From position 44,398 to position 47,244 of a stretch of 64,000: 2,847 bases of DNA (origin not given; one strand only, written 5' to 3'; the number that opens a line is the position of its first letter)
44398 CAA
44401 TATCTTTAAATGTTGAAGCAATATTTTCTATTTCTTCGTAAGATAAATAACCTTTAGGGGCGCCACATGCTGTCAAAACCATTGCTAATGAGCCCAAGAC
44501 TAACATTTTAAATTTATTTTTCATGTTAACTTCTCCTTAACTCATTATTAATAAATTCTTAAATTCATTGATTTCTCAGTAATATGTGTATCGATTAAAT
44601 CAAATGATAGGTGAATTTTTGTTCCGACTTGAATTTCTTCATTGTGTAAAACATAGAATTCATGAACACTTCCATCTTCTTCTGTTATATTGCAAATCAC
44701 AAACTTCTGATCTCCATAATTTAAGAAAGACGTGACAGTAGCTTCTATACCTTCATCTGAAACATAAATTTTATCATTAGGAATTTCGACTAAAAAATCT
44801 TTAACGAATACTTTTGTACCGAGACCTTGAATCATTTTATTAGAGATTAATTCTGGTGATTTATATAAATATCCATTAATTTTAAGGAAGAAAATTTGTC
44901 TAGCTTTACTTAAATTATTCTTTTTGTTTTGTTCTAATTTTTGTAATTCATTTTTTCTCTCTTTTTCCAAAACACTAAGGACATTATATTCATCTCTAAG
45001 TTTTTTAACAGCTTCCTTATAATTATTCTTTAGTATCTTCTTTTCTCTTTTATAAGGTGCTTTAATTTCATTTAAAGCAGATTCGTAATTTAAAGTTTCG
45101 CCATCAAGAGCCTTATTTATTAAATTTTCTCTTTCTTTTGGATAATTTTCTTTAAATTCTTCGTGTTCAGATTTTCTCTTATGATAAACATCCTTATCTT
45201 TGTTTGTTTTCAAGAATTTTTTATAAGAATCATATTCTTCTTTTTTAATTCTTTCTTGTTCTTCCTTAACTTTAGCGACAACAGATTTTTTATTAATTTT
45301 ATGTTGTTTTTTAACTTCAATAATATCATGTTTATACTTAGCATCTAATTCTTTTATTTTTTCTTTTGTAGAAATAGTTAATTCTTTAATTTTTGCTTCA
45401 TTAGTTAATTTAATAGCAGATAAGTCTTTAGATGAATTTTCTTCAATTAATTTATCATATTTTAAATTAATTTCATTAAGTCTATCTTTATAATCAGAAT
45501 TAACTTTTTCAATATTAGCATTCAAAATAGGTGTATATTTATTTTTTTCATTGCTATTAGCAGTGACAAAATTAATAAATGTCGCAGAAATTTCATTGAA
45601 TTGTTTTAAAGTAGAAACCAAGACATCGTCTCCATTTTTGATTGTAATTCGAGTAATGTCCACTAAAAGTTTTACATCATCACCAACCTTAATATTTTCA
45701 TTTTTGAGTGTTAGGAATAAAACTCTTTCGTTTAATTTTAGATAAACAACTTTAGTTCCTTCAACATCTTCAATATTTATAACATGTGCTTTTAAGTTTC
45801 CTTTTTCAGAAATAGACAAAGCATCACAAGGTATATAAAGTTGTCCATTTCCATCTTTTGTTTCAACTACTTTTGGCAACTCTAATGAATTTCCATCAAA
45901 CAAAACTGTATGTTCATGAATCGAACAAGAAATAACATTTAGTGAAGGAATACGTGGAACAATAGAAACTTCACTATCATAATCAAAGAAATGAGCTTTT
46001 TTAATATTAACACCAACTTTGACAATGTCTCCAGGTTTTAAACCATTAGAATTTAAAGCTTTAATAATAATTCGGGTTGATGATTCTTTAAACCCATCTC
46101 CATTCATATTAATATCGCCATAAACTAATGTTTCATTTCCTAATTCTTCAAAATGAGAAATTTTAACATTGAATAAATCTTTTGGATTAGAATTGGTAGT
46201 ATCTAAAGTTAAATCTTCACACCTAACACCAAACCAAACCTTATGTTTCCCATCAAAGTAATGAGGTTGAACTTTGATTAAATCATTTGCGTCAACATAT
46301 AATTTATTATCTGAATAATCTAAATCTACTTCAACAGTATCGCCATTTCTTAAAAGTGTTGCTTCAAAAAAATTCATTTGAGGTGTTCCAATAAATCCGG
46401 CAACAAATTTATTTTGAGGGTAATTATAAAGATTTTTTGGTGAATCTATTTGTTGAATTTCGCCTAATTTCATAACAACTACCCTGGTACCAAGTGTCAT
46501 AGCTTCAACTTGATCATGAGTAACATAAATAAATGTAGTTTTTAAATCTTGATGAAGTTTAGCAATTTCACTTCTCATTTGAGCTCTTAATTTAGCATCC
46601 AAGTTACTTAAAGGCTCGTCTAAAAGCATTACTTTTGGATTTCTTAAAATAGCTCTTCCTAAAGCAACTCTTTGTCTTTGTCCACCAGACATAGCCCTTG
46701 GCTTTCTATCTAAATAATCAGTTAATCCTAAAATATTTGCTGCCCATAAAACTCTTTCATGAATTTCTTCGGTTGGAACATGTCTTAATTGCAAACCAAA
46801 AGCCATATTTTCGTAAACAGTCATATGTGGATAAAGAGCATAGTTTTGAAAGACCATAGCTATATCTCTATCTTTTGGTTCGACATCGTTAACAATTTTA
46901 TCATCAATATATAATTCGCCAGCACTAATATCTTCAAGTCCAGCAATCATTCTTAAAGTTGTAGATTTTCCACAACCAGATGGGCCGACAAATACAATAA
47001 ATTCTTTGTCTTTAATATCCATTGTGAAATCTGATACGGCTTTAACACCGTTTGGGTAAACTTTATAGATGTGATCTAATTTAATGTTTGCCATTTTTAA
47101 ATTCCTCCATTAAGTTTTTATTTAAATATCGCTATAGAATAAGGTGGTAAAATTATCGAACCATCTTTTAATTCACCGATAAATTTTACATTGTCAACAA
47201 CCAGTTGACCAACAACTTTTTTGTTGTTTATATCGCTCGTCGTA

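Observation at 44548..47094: MalK-type ABC ATPase fused to a ~480-aa C-terminal extension with extra TOBE-like domains and a coiled coil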

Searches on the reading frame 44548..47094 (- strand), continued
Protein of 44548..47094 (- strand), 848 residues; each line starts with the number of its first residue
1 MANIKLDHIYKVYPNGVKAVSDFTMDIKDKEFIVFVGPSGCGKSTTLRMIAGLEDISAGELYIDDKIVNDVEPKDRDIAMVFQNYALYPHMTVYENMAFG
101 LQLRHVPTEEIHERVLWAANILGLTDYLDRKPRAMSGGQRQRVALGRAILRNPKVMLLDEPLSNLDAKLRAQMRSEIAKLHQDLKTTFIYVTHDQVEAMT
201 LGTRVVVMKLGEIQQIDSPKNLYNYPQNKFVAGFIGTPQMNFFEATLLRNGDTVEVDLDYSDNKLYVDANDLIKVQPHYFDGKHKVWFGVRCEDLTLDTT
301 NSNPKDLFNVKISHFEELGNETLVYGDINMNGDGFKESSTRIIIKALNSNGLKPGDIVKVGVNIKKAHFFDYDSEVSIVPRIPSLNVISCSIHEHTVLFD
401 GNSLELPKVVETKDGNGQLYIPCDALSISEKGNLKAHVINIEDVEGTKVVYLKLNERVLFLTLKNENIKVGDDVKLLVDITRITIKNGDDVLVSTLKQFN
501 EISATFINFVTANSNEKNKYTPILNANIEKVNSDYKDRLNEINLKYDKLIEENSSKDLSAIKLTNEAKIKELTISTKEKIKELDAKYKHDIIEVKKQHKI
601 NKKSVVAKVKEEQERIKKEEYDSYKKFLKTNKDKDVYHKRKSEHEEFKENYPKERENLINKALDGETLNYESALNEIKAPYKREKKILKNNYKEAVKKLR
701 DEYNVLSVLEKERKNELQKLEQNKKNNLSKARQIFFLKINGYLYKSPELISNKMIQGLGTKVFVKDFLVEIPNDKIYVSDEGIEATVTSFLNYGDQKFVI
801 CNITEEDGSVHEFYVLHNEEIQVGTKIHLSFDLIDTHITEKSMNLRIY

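Call 84: search_protein_families(library=pfam, proteins=[P0152], max_evalue=0.001)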
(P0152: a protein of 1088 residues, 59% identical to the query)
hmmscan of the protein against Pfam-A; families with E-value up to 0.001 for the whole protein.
P0152 (1088 aa): 6 families
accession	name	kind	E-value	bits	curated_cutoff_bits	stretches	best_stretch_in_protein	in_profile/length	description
PF00005.33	ABC_tran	-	6.5e-31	108.2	25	1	21-162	2-136/137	ABC transporter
PF20403.5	DUF6693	-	4.4e-22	78.7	31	2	592-683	6-103/104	Family of unknown function (DUF6693)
PF05987.18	DUF898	-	2.1e-20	73.5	28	3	687-772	116-201/336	Bacterial protein of unknown function (DUF898)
PF17912.7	OB_MalK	-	8.4e-06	27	27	1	236-295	1-53/53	MalK OB fold domain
PF13304.12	AAA_21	-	1.7e-05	25.5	27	0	148-195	251-300/304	AAA domain, putative AbiEii toxin, Type IV TA system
PF02463.25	SMC_N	-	6.9e-05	22.8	40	1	29-203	23-209/220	RecF/RecN/SMC N terminal domain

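Call 86: find_encoding_contigs(protein=P0152, flank=8000, max_places=3)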
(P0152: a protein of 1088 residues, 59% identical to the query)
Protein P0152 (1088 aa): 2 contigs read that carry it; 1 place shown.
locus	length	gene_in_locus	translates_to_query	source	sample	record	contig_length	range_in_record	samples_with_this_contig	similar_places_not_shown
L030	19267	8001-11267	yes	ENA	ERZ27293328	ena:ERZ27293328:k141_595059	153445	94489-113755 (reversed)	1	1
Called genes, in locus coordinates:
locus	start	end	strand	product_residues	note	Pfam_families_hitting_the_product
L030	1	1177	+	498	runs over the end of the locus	PF02446:Glyco_hydro_77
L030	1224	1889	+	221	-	PF00702:Hydrolase, PF13419:HAD_2, PF13242:Hydrolase_like (weak)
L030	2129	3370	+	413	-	PF13416:SBP_bac_8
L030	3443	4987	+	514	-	PF00528:BPD_transp_1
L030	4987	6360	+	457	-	PF00528:BPD_transp_1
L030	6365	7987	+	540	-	PF00128:Alpha-amylase, PF14701:hDGE_amylase (faint)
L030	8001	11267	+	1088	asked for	PF00005:ABC_tran, PF13304:AAA_21 (faint), PF17912:OB_MalK (faint), PF20403:DUF6693, PF05987:DUF898, PF20403:DUF6693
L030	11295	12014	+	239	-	-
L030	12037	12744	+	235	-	-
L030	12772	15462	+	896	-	PF02922:CBM_48, PF00128:Alpha-amylase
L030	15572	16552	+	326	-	PF16738:CBM26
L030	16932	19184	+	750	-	PF16411:SusF_SusE (faint), PF26120:CBM_1st_SusF (faint), PF06442:DHFR_2 (faint)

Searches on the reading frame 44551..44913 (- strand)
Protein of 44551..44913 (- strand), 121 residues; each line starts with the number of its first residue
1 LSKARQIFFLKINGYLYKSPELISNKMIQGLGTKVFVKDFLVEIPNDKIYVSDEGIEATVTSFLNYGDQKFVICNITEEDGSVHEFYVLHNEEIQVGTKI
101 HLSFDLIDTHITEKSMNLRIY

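Call 75: predict_structure(alignment_id=A5)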
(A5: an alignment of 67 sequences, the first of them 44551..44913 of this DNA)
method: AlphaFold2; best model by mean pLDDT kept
length: 121 residues; sequences in the alignment: 67
mean_pLDDT: 82.4   pTM: 0.68
mean pLDDT of the five models: 82.4, 81.2, 80.0, 78.3, 75.8
residues with pLDDT >= 90: 40; 70-90: 61; 50-70: 17; < 50: 3
segments of 3 or more residues with pLDDT < 50: 1-3
pLDDT, mean of each block of 10 residues (from residue 1): 62 83 76 66 87 92 92 90 90 93 87 72 60
secondary structure, 60 per line:
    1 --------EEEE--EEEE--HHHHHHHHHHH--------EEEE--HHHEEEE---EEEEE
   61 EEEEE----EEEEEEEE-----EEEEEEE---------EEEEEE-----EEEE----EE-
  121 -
elements in order: E9-12 E15-18 H21-31 E40-43 E49-52 E56-65 E70-77 E83-89 E99-104 E110-113
